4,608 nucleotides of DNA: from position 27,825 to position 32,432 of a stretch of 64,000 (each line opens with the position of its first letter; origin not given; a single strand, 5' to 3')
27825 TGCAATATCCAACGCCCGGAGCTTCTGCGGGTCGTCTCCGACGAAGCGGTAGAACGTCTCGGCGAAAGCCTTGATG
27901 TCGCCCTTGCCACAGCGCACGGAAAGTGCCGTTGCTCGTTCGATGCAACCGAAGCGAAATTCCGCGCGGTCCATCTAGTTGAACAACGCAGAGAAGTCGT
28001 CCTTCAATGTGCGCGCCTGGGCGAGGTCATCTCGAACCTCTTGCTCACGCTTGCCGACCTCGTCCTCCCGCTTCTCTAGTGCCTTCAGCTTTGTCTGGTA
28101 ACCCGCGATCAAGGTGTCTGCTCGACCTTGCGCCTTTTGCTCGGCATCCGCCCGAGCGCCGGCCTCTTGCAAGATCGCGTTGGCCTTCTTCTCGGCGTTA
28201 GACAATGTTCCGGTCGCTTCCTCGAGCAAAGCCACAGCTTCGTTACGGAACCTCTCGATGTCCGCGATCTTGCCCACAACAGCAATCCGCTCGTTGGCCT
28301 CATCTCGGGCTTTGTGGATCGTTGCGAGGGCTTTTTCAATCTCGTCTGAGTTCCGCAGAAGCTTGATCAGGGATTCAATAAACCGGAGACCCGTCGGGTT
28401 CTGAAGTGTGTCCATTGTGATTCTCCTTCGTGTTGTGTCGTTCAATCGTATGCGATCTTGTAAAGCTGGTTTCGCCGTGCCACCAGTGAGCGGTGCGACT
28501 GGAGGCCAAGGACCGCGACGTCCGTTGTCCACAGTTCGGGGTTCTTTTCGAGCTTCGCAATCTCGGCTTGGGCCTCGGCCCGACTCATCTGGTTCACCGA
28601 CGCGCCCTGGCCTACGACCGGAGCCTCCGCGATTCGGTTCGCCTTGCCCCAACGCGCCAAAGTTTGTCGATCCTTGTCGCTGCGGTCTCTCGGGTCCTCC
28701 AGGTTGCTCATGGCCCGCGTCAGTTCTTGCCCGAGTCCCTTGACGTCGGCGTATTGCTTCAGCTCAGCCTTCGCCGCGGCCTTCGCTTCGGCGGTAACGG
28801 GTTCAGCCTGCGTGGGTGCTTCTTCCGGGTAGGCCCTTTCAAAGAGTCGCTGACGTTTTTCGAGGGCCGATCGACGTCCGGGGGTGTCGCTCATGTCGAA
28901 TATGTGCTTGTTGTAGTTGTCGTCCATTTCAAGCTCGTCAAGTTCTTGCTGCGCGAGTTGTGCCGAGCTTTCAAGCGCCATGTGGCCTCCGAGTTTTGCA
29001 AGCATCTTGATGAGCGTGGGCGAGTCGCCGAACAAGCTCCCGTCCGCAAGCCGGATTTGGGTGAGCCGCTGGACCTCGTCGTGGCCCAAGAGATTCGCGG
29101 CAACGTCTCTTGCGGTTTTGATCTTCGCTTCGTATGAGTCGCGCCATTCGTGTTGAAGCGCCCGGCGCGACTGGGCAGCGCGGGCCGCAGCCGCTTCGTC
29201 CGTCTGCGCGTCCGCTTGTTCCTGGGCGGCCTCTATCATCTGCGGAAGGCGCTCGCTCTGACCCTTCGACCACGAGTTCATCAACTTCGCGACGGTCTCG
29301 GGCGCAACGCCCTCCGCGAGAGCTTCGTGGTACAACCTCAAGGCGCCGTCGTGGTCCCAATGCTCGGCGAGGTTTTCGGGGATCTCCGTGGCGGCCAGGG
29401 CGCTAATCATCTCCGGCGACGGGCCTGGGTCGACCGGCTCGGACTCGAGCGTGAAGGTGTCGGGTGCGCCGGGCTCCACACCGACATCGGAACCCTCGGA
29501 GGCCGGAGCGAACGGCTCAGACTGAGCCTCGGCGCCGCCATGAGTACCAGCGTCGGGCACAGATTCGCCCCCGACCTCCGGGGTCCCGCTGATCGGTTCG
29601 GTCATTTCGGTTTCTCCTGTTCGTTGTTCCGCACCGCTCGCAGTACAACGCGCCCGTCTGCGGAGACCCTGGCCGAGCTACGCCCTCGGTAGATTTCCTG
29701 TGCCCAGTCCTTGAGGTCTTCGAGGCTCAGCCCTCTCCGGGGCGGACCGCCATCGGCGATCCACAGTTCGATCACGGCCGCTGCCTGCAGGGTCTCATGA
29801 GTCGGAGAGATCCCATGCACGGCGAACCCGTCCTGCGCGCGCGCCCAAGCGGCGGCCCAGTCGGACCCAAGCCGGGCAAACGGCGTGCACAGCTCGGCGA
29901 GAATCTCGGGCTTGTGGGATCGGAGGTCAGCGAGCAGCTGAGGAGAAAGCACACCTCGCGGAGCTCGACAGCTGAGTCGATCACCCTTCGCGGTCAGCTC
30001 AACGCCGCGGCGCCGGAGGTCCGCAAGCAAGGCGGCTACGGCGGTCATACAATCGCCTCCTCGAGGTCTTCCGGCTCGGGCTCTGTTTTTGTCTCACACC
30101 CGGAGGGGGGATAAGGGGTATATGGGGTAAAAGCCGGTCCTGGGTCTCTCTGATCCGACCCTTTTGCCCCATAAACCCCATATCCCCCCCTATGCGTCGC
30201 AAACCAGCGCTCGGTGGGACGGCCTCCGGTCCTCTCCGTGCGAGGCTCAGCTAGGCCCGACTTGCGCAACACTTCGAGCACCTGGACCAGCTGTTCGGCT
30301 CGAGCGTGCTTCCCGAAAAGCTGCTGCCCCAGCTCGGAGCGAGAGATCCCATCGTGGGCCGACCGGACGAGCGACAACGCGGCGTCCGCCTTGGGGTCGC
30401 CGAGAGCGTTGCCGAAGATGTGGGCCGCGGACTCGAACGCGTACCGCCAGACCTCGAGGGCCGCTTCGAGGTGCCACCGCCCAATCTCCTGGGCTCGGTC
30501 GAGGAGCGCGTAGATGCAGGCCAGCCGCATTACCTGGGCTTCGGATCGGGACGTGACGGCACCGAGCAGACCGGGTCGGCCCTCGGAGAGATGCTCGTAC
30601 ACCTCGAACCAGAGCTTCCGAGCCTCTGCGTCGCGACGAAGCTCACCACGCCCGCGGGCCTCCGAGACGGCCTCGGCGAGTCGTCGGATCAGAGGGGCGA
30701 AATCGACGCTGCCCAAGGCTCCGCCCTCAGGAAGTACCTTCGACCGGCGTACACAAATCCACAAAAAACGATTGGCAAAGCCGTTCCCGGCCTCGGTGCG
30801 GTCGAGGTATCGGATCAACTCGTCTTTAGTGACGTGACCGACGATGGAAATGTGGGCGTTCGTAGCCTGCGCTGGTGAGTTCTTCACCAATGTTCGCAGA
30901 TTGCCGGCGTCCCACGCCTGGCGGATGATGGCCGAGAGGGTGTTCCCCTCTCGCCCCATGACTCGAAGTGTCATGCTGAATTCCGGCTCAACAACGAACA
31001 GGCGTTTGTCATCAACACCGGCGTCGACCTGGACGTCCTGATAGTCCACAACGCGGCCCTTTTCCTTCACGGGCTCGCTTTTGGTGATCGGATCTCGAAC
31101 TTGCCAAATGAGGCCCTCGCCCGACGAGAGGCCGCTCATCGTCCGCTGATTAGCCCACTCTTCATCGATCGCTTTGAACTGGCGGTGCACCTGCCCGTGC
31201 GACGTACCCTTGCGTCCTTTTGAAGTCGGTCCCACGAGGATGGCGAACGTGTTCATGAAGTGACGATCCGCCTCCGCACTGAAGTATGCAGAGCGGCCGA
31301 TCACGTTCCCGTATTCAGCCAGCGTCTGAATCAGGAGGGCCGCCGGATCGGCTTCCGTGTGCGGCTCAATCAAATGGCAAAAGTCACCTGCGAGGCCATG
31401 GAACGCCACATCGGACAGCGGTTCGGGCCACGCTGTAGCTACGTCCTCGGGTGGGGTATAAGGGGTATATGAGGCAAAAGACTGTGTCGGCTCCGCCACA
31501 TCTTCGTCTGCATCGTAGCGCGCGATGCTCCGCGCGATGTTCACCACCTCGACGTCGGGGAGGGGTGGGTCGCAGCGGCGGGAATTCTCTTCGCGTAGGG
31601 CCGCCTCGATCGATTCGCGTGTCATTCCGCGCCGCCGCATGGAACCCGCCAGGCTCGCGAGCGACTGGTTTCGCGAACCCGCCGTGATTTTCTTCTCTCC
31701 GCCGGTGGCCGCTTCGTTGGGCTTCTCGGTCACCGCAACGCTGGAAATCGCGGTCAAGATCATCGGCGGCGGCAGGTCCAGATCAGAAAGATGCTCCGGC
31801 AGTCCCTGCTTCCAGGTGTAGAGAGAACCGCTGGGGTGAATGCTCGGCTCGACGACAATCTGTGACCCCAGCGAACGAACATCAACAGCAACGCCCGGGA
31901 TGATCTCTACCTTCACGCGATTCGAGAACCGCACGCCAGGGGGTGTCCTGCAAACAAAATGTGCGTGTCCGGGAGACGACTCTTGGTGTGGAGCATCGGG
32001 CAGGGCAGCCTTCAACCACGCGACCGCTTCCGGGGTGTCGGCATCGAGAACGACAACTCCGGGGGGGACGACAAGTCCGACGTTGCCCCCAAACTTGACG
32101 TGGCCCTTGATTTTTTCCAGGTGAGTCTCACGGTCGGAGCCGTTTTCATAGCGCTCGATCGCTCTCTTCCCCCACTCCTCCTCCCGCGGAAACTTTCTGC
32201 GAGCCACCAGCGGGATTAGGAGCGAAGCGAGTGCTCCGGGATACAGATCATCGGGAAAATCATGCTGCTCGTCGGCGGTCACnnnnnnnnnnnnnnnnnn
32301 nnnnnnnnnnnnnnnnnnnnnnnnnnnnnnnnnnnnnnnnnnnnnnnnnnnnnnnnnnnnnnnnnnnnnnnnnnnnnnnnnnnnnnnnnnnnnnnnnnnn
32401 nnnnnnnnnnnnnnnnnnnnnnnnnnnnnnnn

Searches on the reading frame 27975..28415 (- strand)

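Call 60: search_protein_families(library=pfam, proteins=[window:27975-28415:-], max_evalue=5)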
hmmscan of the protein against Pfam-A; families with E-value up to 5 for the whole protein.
window:27975-28415:- (146 aa): 7 families
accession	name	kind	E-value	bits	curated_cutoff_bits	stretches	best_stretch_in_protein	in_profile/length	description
PF00430.23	ATP-synt_B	-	0.00075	20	28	2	46-95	35-85/132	ATP synthase B/B' CF(0)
PF09403.15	FadA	-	0.085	13.8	28.5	1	22-79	26-83/99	Adhesion protein FadA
PF22690.1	FAS_AT_central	-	0.21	12.1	25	1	79-130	14-70/84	Fatty acid synthase central AT domain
PF10938.13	YfdX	-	0.34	11.3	26.6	0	58-92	18-44/149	YfdX protein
PF24611.2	Spectrin_Anc-1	-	0.47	11.2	33.2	1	56-139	19-101/115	Nuclear anchorage protein 1, spectrin-like repeat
PF04632.18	FUSC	-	1.1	8.2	30.9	1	16-134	228-339/660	Fusaric acid resistance protein family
PF14362.11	DUF4407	-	3.2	7.4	31.3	1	19-134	102-235/297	Domain of unknown function (DUF4407)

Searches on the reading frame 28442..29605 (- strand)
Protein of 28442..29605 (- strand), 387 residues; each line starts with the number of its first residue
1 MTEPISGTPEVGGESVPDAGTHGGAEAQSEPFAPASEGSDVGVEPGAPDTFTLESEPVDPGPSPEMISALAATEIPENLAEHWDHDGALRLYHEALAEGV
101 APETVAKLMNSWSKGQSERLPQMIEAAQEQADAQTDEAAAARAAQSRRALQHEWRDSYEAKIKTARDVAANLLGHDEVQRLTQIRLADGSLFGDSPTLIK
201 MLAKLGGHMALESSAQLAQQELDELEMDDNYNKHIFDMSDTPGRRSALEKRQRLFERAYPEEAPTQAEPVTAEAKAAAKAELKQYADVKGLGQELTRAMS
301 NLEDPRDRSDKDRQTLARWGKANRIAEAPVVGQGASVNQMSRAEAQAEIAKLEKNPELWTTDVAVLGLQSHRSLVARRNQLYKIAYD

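Call 8: search_protein_families(library=pfam, proteins=[window:28442-29605:-], max_evalue=0.01)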
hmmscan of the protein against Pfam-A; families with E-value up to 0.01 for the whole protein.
window:28442-29605:- (387 aa): 0 families

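Call 61: search_protein_families(library=phrogs, proteins=[window:28442-29605:-], max_evalue=0.01)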
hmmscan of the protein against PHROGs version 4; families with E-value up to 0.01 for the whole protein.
window:28442-29605:- (387 aa): 1 family
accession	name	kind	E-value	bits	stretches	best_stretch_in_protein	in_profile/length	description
phrog_3742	-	unknown function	4.1e-10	41.1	1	123-219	150-239/287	-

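Call 108: search_protein_families(library=ncbifam, proteins=[window:28442-29605:-], max_evalue=0.1)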
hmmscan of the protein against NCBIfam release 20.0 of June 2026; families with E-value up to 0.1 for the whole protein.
window:28442-29605:- (387 aa): 0 families

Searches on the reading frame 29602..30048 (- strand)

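Call 8: search_protein_families(library=pfam, proteins=[window:29602-30048:-], max_evalue=0.01)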
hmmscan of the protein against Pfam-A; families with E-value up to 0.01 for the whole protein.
window:29602-30048:- (148 aa): 1 family
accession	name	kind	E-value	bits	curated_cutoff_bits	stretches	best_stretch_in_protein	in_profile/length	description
PF18563.6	TubC_N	-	2.7e-16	59.9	26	1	4-51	1-48/52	TubC N-terminal docking domain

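Call 61: search_protein_families(library=phrogs, proteins=[window:29602-30048:-], max_evalue=0.01)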
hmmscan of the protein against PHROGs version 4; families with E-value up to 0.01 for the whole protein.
window:29602-30048:- (148 aa): 0 families

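Call 108: search_protein_families(library=ncbifam, proteins=[window:29602-30048:-], max_evalue=0.1)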
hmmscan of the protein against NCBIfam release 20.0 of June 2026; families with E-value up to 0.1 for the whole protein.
window:29602-30048:- (148 aa): 0 families

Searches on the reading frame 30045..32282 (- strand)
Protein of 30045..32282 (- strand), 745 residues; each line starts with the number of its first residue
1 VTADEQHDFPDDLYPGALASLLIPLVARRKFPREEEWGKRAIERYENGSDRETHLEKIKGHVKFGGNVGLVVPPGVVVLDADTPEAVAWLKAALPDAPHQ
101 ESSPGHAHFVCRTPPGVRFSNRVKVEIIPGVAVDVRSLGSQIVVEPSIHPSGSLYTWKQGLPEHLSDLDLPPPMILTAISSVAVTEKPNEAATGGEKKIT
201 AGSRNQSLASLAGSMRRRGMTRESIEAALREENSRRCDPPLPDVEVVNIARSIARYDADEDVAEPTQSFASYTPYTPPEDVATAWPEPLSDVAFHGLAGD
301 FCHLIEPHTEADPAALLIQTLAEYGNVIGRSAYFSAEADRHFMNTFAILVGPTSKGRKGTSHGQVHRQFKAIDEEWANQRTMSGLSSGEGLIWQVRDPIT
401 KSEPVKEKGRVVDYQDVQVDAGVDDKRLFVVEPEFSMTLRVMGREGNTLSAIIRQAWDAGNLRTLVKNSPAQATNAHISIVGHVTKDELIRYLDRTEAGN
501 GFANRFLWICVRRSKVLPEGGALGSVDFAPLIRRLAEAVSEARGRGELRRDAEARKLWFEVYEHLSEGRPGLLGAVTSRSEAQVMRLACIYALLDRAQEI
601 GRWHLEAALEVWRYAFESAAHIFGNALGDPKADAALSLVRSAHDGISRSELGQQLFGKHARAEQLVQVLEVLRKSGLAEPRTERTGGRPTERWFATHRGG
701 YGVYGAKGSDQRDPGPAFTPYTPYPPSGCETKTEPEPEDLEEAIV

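Call 8: search_protein_families(library=pfam, proteins=[window:30045-32282:-], max_evalue=0.01)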
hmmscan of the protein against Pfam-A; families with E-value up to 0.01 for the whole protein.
window:30045-32282:- (745 aa): 2 families
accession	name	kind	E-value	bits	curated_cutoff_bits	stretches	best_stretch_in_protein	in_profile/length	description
PF08708.16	PriCT_1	-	2.5e-15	56.3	21.1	1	198-257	7-65/67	Primase C terminal 1 (PriCT-1)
PF09250.16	Prim-Pol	-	1.7e-13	51.8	22.8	1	22-160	11-148/158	Bifunctional DNA primase/polymerase, N-terminal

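Call 14: find_related_loci(query=window:30045-32282:-, collection=genome_contigs, flank=6000)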
Query window:30045-32282:- (745 aa) in genome_contigs; peptide patterns used: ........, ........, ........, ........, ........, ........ (x = any residue, [..] = any of these).
23 stretches matched a pattern, but none encodes a relative of the query by tblastn (E <= 1e-3).

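Call 15: find_homologous_proteins(query=window:30045-32282:-, max_evalue=1e-10)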
Query window:30045-32282:- (745 aa): 6336 proteins with E <= 1e-10 among 8000 candidates; the best 120 are listed.
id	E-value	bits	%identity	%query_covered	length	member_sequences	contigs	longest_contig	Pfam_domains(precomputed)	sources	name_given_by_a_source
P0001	0.0e+0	1704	100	100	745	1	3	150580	PF09250.17,PF08708.17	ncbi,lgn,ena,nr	ncbi:MAG: DUF3987 domain-containing protein [Myxococcales bacterium]|nr:DUF3987 domain-containing pr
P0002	4.0e-204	698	66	65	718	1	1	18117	PF13148.12,PF13155.13,PF13662.13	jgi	jgi:hypothetical protein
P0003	3.1e-188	646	51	85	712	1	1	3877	PF09250.17,PF08708.17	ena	-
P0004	2.0e-185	636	52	86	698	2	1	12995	PF09250.17,PF08708.17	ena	-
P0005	1.4e-183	630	51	84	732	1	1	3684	PF13148.12,PF09250.17,PF08708.17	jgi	jgi:hypothetical protein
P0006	9.7e-183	627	53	77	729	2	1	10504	PF13148.12,PF09250.17,PF08708.17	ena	-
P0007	1.6e-182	627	51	85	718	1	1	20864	PF13148.12,PF09250.17,PF08708.17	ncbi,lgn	-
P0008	2.1e-181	623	54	76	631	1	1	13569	PF12840.14,PF13148.12,PF09250.17,PF08708.17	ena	-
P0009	2.4e-181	623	50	85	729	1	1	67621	PF13148.12,PF09250.17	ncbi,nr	ncbi:MAG: bifunctional DNA primase/polymerase [Chloroflexi bacterium]|nr:bifunctional DNA primase/po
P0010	2.8e-181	623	54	82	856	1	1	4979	PF09250.17,PF08708.17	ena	-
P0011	9.5e-181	621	55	72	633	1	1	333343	PF13148.12,PF08708.17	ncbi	-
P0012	1.0e-180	621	50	85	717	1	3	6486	PF09250.17,PF08708.17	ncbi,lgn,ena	ncbi:MAG: bifunctional DNA primase/polymerase [Acidobacteriota bacterium]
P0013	1.2e-180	620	55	77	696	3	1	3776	PF09250.17,PF08708.17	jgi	jgi:hypothetical protein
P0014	4.1e-180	619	50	84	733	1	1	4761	PF13148.12,PF09250.17,PF08708.17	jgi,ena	-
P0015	4.3e-180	619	49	92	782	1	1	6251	PF09250.17,PF08708.17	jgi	jgi:hypothetical protein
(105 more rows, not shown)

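Call 16: find_encoding_contigs(protein=P0001, flank=10000, max_places=6)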
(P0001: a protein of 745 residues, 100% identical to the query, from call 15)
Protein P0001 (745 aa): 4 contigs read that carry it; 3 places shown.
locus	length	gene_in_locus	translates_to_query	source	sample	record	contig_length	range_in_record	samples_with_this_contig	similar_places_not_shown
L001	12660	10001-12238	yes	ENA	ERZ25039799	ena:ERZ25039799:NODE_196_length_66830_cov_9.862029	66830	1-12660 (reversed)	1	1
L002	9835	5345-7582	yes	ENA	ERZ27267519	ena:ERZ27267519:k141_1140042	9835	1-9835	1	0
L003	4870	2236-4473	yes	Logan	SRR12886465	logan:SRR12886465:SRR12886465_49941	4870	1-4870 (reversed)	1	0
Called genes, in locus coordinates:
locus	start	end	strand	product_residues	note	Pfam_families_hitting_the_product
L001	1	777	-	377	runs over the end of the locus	PF01636:APH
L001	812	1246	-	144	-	PF00571:CBS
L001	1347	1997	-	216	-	PF01476:LysM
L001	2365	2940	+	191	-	PF01966:HD (weak)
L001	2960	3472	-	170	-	PF13238:AAA_18 (weak), PF01202:SKI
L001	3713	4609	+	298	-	PF13505:OMP_b-brl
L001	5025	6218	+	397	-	PF13356:Arm-DNA-bind_3, PF00589:Phage_integrase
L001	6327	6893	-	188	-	PF13505:OMP_b-brl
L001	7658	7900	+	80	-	PF12728:HTH_17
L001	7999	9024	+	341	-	-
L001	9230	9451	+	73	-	-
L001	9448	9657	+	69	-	-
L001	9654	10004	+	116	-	-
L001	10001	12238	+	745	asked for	PF09250:Prim-Pol, PF08708:PriCT_1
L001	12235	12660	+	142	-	?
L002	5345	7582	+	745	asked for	PF09250:Prim-Pol, PF08708:PriCT_1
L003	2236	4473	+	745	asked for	PF09250:Prim-Pol, PF08708:PriCT_1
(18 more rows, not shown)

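Call 19: find_encoding_contigs(protein=P0002, flank=10000, max_places=3)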
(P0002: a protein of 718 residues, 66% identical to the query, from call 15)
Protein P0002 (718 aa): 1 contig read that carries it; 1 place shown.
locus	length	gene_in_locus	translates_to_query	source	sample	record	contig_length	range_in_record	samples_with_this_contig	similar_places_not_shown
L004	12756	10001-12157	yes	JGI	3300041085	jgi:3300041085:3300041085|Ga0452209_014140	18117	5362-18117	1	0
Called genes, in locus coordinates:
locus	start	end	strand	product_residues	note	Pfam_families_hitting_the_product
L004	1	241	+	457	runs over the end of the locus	PF01420:Methylase_S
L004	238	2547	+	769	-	PF02384:N6_Mtase (weak)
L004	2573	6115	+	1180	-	PF04313:HSDR_N, PF00270:DEAD, PF04851:ResIII, PF18766:SWI2_SNF2, PF22679:T1R_D3-like, PF04326:SLFN_AlbA_2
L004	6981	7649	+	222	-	PF00239:Resolvase, PF07508:Recombinase (faint)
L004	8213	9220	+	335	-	-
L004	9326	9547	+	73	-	PF12728:HTH_17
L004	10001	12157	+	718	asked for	PF13155:Toprim_2, PF13662:Toprim_4, PF13148:DUF3987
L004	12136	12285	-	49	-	-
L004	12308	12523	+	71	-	-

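Call 24: find_related_loci(query=A2, collection=genome_contigs, flank=6000)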
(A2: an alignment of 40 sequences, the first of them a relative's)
Query A2 (745 aa) in genome_contigs; peptide patterns used: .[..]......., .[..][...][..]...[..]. (x = any residue, [..] = any of these).
599 stretches matched a pattern (row limit reached: there are more); 477 encode a relative of the query (tblastn E <= 1e-3); the best 80 are kept; 80 distinct loci.
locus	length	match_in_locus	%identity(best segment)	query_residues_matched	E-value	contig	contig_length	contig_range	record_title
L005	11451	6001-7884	50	67-699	0e+0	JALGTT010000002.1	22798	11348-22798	MAG: Candidatus Hebobacteria bacterium isolate Meg22_1012_Bin_273 Meg22_1012_Bin_273_scaffold_5639, whole genome shotgun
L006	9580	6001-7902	47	50-695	1e-178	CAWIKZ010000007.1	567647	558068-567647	MAG: uncultured Acidobacteriaceae bacterium isolate MFD03323.bin.1.140 genome assembly, contig: contig_26887, whole geno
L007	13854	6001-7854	48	67-693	1e-176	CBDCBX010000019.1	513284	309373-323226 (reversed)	MAG: Acidobacteriota bacterium isolate 3beccde0-225e-480f-8752-c289bce3f7eb genome assembly, contig: contig_19, whole ge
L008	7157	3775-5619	49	67-694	5e-177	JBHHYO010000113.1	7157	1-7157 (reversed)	MAG: Nitrospinales bacterium isolate Maj_2_bin.45 NODE_6153_length_7157_cov_9.645593, whole genome shotgun sequence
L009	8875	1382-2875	57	199-699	6e-172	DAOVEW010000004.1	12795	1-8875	MAG TPA_asm: Bacillota bacterium isolate CSMAG_1093 CSMAG_1093_k141_5500217_length_12795_cov_7.0000, whole genome shotgu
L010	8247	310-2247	46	44-698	5e-170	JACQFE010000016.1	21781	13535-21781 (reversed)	MAG: Planctomycetota bacterium isolate NC_groundwater_1039_Pr1_S-0.65um_57_94 Montesol18_Sp65_coassembly_scaffold_14333,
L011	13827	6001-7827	47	75-695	9e-169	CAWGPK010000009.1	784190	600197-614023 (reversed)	MAG: uncultured Acidobacteriota bacterium isolate MFD04492.bin.1.120 genome assembly, contig: contig_44779, whole genome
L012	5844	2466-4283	47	75-696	3e-171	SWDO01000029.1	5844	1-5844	MAG: Nitrospira sp. isolate RSF5 Nitrospira_sp_RSF5_29, whole genome shotgun sequence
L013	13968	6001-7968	46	65-712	1e-166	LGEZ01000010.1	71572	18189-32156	MAG: Clostridia bacterium 41_269 MPF_scaffold_23, whole genome shotgun sequence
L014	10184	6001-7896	47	76-724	4e-166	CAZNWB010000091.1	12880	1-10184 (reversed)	MAG TPA_asm: uncultured bacterium isolate SRP119689_co1_259 genome assembly, contig: NODE_7118_length_12880_cov_6.974737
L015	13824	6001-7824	49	75-693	2e-165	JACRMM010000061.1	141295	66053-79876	MAG: Deltaproteobacteria bacterium isolate NC_groundwater_1907_Pr3_S2p5_68_52 SR2-18-S2p5_coassembly_scaffold_327635, wh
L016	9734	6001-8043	46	67-697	2e-163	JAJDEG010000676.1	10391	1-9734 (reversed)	MAG: Planctomycetota bacterium isolate OFTM264 OFTM264_675, whole genome shotgun sequence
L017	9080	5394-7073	48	133-697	4e-162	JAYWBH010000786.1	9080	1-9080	MAG: Bryobacterales bacterium isolate GL93_UP_concoct_250 GL93_UP_concoct_250_785, whole genome shotgun sequence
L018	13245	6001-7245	59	283-697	6e-162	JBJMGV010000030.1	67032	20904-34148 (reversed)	MAG: Blastocatellia bacterium isolate H3_16_all_fractions_metab_conc_90_60_0 k255_2814234, whole genome shotgun sequence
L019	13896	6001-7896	45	22-695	1e-160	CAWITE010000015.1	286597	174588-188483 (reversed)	MAG: uncultured Acidobacteriota bacterium isolate MFD09222.bin.1.71 genome assembly, contig: contig_37716, whole genome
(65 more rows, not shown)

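Call 61: search_protein_families(library=phrogs, proteins=[window:30045-32282:-], max_evalue=0.01)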
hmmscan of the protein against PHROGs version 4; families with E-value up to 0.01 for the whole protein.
window:30045-32282:- (745 aa): 8 families
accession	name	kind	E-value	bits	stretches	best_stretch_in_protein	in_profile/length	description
phrog_1156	-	DNA, RNA and nucleotide metabolism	2.6e-15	57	1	22-181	27-193/855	DNA primase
phrog_695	-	DNA, RNA and nucleotide metabolism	3.3e-11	43.7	1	52-257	43-268/704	DNA polymerase/primase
phrog_3022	-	DNA, RNA and nucleotide metabolism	9.7e-09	35.2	1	320-696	385-787/788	DNA primase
phrog_1883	-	DNA, RNA and nucleotide metabolism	4.2e-07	29.7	1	190-293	183-278/756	DNA helicase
phrog_10514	-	DNA, RNA and nucleotide metabolism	3e-06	26.8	1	326-511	373-536/750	DNA primase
phrog_10729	-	DNA, RNA and nucleotide metabolism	0.0013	18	1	75-162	76-165/722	DNA polymerase/primase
phrog_2373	-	DNA, RNA and nucleotide metabolism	0.0071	16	0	446-614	239-423/515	DNA helicase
phrog_5311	-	DNA, RNA and nucleotide metabolism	0.0072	15.6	0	325-620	293-595/692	helicase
